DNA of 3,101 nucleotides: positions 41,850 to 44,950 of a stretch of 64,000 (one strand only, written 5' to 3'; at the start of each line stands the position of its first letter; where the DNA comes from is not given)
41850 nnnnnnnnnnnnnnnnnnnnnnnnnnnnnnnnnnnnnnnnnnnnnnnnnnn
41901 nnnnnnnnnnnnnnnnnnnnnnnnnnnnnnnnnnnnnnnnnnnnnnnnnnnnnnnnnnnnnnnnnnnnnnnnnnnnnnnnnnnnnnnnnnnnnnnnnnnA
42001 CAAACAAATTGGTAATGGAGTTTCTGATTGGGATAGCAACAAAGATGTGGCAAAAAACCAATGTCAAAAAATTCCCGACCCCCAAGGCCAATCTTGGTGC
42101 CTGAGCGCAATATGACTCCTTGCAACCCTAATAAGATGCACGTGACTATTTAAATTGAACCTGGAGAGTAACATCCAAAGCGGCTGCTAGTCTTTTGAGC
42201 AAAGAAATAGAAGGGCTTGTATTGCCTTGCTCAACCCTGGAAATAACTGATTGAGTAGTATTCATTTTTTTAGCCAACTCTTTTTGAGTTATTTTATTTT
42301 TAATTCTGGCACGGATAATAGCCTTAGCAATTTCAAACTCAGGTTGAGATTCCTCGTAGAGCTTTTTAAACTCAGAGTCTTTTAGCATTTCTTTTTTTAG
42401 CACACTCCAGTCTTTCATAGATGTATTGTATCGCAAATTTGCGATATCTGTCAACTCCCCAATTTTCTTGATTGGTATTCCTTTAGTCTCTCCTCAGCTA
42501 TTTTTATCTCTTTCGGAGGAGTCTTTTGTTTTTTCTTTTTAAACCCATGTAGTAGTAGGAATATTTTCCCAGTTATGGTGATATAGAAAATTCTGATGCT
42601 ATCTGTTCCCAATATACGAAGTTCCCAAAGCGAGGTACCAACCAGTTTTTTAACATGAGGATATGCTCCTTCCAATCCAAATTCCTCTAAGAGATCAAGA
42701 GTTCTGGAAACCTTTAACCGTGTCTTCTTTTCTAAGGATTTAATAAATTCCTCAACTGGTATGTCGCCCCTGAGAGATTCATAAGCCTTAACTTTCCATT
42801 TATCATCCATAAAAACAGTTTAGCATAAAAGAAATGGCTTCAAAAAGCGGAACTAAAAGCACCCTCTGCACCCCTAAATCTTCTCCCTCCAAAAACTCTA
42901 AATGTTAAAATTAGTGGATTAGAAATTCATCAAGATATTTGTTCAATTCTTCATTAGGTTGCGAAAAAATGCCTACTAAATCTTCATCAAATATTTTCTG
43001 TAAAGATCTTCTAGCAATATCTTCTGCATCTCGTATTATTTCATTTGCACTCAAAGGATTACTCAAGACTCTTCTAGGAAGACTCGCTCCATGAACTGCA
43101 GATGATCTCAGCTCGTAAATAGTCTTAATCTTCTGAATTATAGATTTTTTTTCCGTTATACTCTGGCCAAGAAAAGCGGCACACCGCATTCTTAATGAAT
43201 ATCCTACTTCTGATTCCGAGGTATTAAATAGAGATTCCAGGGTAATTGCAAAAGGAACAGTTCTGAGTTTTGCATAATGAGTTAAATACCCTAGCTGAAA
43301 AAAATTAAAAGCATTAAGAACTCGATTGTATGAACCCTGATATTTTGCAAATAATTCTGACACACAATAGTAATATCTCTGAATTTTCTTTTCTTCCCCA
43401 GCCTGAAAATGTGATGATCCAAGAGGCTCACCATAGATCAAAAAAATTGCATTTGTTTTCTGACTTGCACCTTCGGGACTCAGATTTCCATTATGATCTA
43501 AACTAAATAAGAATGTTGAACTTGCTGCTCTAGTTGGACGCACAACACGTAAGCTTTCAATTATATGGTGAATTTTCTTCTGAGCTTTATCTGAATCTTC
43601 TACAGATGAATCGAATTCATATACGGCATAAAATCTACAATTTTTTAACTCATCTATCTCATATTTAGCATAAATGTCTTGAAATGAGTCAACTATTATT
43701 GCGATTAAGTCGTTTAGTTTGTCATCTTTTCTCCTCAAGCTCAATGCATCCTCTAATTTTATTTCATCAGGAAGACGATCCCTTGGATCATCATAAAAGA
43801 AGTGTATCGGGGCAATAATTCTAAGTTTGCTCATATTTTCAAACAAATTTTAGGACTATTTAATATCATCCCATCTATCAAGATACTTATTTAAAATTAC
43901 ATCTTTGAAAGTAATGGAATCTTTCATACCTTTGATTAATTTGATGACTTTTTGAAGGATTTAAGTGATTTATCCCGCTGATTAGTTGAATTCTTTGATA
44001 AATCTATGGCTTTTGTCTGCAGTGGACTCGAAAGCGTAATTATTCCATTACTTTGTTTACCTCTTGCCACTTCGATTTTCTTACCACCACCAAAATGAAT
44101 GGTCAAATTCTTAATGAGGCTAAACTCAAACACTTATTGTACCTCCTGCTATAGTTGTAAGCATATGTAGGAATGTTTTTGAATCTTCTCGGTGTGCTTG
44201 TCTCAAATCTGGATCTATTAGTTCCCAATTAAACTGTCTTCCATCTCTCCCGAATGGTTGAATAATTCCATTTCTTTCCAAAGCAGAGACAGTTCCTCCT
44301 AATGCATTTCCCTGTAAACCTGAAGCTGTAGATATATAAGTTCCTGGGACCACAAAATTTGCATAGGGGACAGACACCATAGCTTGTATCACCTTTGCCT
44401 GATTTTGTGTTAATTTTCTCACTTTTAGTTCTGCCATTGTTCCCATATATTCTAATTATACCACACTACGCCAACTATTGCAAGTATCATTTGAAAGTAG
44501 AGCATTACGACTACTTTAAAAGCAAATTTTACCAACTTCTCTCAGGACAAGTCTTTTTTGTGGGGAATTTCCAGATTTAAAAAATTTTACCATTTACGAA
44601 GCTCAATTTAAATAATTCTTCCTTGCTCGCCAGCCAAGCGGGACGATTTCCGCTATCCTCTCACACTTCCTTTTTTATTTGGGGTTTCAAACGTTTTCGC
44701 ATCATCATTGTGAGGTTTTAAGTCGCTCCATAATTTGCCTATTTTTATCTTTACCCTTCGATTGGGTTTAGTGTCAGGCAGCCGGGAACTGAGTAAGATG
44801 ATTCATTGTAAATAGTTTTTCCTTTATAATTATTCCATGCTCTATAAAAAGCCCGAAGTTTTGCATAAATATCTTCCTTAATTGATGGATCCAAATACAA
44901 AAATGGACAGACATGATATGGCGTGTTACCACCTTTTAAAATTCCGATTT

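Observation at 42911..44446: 311-aa protein with HEPN-type Rx4HG motif plus two unknown small ORFs next to the TA pair: candidate abortive-infection module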

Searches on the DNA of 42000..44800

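Call 96: search_rna_families(source=window, start=42000, end=44800, threshold=evalue, max_evalue=1)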
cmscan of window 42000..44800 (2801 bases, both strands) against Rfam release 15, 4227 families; matches with E-value up to 1: 1.
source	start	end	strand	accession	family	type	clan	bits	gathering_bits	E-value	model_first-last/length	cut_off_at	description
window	42619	42735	-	RF02158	NPPA-AS1_3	Gene; lncRNA;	-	18.4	55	0.4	1-108/108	no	NPPA antisense RNA 1 conserved region 3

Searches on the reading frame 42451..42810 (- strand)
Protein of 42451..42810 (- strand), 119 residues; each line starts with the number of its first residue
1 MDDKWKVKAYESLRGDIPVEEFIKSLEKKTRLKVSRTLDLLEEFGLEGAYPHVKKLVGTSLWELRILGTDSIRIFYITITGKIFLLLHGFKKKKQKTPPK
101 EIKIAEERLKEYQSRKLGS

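Call 3: search_protein_families(library=pfam, proteins=[window:42451-42810:-], max_evalue=1)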
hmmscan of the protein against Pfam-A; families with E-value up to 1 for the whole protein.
window:42451-42810:- (119 aa): 3 families
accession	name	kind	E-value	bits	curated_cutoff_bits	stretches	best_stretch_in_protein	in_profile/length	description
PF05973.20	Gp49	-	4.2e-22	78.4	23.9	1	21-110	1-90/90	Phage derived protein Gp49-like (DUF891)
PF09358.15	E1_UFD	-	0.15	13.1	25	1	3-35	2-28/93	Ubiquitin fold domain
PF10587.14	EF-1_beta_acid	-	0.19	12.5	25.7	1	103-116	15-28/28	Eukaryotic elongation factor 1 beta central acidic region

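Call 4: search_protein_families(library=padloc, proteins=[window:42451-42810:-], max_evalue=1)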
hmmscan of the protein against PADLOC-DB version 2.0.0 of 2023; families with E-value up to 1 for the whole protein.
window:42451-42810:- (119 aa): 2 families
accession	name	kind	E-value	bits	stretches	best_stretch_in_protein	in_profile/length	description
PDLC03886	NsnC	-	7.8e-06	23.5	1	54-115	230-292/293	-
PDLC03894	NsnC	-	5.6e-05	20.8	1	21-110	197-290/294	-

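Call 5: search_protein_families(library=ncbifam, proteins=[window:42451-42810:-], max_evalue=1)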
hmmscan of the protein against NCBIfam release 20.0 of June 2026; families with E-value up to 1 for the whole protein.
window:42451-42810:- (119 aa): 1 family
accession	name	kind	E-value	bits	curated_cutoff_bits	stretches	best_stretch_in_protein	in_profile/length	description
TIGR02683.1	upstrm_HI1419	hypoth_equivalog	8.2e-07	29.3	62.85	1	21-110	11-93/95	type II toxin-antitoxin system RelE/ParE family toxin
